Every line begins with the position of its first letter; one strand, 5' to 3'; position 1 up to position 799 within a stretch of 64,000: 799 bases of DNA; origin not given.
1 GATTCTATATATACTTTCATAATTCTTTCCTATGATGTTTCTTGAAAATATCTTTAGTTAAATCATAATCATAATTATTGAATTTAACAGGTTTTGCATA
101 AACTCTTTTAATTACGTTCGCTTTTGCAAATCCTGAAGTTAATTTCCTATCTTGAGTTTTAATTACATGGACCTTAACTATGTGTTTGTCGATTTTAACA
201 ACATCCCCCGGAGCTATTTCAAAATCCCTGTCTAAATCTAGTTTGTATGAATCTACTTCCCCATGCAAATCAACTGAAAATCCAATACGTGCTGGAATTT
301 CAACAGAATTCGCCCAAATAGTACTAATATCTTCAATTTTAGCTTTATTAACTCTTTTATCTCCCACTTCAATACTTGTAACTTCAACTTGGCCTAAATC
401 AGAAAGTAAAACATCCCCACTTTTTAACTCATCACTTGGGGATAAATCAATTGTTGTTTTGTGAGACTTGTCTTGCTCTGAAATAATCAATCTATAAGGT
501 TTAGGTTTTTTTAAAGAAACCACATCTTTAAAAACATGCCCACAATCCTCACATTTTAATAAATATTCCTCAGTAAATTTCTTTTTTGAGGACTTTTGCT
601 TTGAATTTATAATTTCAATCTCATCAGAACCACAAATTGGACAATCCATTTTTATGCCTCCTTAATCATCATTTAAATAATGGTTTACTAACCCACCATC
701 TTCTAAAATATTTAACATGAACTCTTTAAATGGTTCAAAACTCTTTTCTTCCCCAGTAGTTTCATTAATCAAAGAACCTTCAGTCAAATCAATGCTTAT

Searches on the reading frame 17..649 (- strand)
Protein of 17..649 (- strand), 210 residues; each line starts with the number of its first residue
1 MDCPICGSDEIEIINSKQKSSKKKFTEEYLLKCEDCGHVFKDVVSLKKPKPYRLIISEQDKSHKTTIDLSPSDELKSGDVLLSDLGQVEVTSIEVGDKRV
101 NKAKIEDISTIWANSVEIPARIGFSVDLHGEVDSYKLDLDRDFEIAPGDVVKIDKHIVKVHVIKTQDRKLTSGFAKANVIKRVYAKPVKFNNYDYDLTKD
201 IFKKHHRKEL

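Call 72: search_protein_families(library=padloc, alignment_id=A8, max_evalue=0.00001)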
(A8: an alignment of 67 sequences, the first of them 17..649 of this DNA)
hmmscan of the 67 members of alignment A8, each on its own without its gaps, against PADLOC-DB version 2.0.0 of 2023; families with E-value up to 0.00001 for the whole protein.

A. member 1, window:17-649:- (210 aa): 0 families

B. families by the number of members that match (of 67 scanned): 11 families
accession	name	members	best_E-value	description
PDLC04135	mad3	2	1.3e-25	mads_3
PDLC04140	mad8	2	5.5e-14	mads_8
PDLC01720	Csa3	1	2.3e-20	Csa3_1_CAS-I-II-III-IV-V-VI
PDLC02904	pVip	1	2.4e-16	Viperins associated with kinases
PDLC01438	Csa3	1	1.4e-15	"CAS-I,CAS-II,CAS-III,CAS-IV,CAS-V,CAS-VI; associated_signaling"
PDLC02903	pVip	1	1.4e-14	Viperins not associated with kinases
PDLC02914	ATPase-Toprim_I-B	1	1.1e-13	-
PDLC01434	CasR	1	7.1e-08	"CAS-I,CAS-II,CAS-III,CAS-IV,CAS-V,CAS-VI; associated_signaling"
PDLC01268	CasR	1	1.2e-06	"CAS-I,CAS-II,CAS-III,CAS-IV,CAS-V,CAS-VI; associated_signaling"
PDLC02905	pVip-kinase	1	3.3e-06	Viperin-kinase fusion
PDLC02980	AriA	1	4.2e-06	-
